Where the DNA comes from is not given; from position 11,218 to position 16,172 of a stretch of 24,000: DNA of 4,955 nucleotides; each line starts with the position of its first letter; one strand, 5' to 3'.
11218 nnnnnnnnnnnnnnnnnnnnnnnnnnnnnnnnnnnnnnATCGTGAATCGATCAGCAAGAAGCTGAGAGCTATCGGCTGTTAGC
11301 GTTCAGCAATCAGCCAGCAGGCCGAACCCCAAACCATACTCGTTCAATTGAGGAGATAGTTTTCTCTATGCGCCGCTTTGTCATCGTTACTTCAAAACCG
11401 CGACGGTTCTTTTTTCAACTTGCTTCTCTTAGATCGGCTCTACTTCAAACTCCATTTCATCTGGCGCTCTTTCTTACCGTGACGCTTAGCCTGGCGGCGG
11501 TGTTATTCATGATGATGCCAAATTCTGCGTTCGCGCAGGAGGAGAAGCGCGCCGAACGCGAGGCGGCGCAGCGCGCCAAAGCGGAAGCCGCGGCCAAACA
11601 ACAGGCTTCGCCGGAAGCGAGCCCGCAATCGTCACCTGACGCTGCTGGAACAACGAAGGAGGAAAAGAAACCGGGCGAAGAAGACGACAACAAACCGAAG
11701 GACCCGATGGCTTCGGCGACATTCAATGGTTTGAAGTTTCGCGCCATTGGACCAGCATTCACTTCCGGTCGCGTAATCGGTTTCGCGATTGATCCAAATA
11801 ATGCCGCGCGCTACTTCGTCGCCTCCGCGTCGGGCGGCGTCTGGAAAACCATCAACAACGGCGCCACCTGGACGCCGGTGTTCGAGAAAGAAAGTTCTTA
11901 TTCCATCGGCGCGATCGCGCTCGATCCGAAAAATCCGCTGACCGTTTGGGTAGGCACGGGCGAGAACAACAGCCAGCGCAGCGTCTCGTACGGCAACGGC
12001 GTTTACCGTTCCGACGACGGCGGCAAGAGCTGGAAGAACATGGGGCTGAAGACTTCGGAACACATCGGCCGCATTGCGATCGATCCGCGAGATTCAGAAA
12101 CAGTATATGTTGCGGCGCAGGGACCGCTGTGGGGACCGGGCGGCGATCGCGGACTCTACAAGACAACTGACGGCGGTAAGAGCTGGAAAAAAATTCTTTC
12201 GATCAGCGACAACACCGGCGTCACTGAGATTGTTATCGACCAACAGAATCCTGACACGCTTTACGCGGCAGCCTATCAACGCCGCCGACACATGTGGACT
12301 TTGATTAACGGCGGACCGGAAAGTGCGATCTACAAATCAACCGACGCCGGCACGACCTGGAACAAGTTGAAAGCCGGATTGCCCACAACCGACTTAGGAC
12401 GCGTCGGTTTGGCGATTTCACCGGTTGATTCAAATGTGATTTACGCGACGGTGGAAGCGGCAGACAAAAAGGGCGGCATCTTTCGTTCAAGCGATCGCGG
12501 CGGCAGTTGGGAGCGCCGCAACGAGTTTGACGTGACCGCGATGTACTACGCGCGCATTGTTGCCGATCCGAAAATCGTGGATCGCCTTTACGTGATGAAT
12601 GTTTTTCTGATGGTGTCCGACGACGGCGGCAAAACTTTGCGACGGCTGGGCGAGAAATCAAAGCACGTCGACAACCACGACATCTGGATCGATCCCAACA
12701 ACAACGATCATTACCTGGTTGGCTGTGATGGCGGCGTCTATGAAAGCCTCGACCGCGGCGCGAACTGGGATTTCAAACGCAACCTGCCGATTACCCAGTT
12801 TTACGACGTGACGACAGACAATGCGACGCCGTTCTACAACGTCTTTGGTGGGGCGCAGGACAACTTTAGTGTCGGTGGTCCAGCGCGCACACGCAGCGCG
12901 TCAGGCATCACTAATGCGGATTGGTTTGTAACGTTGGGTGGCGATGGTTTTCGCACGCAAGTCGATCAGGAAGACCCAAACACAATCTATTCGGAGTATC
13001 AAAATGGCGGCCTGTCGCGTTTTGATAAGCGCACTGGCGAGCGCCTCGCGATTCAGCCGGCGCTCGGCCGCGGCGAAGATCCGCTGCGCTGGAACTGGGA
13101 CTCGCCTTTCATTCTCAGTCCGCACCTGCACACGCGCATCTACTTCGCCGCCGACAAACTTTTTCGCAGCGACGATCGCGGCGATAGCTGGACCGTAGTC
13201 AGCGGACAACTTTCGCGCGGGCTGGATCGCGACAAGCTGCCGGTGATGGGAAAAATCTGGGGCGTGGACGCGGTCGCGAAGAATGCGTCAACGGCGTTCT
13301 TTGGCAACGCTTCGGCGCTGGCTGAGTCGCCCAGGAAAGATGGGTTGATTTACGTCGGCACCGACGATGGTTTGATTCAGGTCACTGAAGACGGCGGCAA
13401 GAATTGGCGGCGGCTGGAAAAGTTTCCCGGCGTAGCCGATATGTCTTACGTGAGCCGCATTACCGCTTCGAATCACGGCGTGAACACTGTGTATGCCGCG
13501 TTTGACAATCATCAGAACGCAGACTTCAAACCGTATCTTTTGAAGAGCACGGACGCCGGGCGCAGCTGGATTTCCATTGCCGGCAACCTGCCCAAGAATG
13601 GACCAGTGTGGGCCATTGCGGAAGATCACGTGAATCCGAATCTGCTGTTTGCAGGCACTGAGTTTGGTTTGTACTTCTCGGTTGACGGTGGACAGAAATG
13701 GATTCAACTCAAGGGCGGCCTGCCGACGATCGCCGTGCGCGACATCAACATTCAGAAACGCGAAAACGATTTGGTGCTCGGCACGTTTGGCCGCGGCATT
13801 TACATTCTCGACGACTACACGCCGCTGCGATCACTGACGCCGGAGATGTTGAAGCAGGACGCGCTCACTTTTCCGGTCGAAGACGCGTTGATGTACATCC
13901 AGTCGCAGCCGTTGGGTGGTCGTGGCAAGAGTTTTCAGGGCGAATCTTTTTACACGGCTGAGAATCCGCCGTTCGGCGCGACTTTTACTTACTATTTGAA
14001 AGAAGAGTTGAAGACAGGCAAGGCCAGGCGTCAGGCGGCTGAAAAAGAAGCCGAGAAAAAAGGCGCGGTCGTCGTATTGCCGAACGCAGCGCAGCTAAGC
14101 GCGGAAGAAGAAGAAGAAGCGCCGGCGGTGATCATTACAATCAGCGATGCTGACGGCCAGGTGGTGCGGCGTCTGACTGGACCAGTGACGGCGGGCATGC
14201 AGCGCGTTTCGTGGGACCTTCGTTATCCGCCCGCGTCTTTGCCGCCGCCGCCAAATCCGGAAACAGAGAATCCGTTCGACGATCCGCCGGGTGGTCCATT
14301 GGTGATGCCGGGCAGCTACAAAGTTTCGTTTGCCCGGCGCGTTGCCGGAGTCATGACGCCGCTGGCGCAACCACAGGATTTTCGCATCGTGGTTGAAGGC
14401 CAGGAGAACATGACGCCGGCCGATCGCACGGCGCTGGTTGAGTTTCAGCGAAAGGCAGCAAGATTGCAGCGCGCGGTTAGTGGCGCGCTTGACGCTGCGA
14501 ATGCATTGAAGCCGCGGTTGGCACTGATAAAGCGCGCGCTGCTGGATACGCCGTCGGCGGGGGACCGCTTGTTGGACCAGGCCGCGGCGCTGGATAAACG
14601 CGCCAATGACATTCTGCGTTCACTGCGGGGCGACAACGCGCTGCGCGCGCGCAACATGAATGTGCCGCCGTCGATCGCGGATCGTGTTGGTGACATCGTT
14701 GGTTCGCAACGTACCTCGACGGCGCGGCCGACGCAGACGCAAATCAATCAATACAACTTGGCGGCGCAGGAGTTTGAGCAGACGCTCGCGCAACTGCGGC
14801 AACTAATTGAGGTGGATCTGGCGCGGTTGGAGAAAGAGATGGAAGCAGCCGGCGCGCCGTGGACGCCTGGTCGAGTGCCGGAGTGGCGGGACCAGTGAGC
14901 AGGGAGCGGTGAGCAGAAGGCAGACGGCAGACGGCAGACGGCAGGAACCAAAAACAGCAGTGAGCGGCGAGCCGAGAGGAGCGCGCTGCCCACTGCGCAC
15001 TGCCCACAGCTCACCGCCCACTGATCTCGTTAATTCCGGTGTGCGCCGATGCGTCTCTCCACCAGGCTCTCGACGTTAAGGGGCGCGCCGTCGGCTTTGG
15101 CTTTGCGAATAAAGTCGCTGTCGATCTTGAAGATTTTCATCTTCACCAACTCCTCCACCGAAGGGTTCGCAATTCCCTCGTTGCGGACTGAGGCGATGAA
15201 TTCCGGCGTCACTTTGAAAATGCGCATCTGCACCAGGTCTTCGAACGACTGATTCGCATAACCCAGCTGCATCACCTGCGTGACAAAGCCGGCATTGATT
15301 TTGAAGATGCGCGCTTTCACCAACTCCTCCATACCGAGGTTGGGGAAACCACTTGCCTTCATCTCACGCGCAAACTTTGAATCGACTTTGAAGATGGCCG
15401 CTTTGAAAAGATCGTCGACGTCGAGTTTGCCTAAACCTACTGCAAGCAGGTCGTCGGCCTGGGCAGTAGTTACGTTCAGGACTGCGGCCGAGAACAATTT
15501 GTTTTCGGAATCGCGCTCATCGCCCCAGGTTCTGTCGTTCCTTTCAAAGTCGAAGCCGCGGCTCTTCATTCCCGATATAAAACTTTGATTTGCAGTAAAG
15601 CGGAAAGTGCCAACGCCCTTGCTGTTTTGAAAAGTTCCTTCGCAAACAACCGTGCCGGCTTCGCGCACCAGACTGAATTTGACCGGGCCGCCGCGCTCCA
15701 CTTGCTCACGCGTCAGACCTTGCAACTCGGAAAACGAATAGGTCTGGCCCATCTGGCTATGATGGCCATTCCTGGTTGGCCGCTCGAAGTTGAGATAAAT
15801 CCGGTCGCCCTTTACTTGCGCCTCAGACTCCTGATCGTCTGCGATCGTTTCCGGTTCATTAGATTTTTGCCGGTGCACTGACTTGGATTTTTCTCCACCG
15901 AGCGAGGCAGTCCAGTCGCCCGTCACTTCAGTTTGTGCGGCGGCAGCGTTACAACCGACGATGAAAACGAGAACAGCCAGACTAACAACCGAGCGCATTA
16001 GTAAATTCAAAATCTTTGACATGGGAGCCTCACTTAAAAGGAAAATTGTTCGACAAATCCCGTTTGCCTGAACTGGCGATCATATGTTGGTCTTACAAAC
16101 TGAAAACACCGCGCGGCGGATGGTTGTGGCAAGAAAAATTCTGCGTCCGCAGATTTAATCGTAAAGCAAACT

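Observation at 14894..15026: Intergenic DNA built entirely of in-phase heptamers (STRR-like), recurring across the window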

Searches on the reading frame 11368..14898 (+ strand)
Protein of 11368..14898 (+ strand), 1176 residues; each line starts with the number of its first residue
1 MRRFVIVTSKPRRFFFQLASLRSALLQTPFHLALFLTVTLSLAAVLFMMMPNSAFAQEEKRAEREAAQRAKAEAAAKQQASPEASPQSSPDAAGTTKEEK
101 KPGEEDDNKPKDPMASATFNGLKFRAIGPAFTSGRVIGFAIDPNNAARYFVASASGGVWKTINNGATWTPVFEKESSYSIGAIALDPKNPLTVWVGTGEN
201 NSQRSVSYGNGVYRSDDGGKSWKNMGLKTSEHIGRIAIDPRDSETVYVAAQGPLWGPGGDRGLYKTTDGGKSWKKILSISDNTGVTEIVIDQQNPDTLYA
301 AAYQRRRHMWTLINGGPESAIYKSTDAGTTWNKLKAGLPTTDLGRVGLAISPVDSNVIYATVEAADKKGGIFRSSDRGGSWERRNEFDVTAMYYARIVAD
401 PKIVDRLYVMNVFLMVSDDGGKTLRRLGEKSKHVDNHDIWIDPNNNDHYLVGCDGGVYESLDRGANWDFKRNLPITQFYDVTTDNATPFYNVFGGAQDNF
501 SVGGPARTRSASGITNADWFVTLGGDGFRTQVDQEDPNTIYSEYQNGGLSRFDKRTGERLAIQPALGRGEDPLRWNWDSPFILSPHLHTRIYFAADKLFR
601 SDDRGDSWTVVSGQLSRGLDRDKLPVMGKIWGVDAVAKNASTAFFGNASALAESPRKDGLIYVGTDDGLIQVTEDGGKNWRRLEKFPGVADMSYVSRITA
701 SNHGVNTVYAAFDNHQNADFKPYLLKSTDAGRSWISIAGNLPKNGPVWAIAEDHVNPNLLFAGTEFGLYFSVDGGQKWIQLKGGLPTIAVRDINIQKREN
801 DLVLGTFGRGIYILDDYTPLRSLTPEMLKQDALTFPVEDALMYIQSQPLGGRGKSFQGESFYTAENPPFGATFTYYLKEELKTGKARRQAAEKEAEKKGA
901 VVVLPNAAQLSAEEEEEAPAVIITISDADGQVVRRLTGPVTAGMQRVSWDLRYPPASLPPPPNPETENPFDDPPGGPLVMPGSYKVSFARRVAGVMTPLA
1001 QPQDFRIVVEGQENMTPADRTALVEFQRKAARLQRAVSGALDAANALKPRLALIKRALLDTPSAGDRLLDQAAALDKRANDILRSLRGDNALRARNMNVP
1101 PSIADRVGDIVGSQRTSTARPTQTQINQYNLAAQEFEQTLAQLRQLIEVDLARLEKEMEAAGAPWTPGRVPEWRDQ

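Call 6: search_protein_families(library=pfam, proteins=[window:11368-14898:+])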
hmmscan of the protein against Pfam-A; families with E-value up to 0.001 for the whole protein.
window:11368-14898:+ (1176 aa): 6 families
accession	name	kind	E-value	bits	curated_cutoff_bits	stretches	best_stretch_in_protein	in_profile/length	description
PF15902.12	Sortilin-Vps10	-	5.1e-31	108.4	33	2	212-303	3-88/446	Sortilin, neurotensin receptor 3,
PF02012.26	BNR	-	1.6e-11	42.8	27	0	213-223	1-11/12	BNR/Asp-box repeat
PF14870.12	PSII_BNR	-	1.1e-07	31.9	27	0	143-281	153-274/303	Photosynthesis system II assembly factor YCF48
PF13088.12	BNR_2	-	5.6e-07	29.6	31.4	1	182-390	55-257/277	BNR repeat-like domain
PF15899.11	BNR_6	-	6.7e-05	23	27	0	371-382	1-12/14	BNR-Asp box repeat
PF13860.13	FlgD_ig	-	0.00048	20.5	27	0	914-950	18-55/79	FlgD Ig-like domain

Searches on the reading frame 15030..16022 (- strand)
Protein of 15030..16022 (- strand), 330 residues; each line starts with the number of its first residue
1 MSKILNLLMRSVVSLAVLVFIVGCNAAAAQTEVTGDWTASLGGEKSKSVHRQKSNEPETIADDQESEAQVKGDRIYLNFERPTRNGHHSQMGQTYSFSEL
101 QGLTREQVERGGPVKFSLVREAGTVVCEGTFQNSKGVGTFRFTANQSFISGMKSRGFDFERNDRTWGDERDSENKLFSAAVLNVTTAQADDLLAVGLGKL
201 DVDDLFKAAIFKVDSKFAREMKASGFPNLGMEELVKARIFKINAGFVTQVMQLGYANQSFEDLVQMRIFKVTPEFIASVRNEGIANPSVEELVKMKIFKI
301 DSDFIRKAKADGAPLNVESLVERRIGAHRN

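Call 6: search_protein_families(library=pfam, proteins=[window:15030-16022:-])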
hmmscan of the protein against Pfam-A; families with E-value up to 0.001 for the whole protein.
window:15030-16022:- (330 aa): 0 families

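Call 8: find_encoding_contigs(protein=window:15030-16022:-, flank=10000, max_places=10)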
Protein window:15030-16022:- (330 aa): 4 contigs read that carry it; 3 places shown.
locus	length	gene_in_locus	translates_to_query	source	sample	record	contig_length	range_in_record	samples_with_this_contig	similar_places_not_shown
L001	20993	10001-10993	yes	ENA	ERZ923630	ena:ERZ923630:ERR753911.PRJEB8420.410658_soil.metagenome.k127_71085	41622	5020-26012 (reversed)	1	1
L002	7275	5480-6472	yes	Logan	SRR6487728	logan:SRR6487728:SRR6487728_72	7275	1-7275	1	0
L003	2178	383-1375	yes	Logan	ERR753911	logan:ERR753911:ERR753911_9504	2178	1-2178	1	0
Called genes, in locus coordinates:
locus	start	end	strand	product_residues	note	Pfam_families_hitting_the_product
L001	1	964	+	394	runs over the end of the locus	PF00266:Aminotran_5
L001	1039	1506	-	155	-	-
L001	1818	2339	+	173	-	PF00571:CBS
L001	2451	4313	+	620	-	PF01558:POR, PF01855:POR_N, PF17147:PFOR_II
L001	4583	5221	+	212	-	-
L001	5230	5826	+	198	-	PF05685:Uma2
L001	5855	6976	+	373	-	PF02775:TPP_enzyme_C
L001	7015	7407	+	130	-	PF05635:23S_rRNA_IVP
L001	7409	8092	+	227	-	PF00571:CBS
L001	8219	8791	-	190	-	PF08207:EFP_N, PF01132:EFP, PF09285:Elong-fact-P_C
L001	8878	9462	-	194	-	-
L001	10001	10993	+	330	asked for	-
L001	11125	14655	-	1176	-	PF14870:PSII_BNR (faint), PF02012:BNR (faint), PF15902:Sortilin-Vps10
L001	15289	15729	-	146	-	-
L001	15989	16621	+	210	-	-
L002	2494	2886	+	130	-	PF05635:23S_rRNA_IVP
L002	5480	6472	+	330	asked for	-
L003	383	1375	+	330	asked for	-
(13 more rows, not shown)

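Call 58: search_protein_families(library=pfam, proteins=[window:15030-16022:-], max_evalue=0.01)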
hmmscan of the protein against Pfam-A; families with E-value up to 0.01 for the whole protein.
window:15030-16022:- (330 aa): 0 families
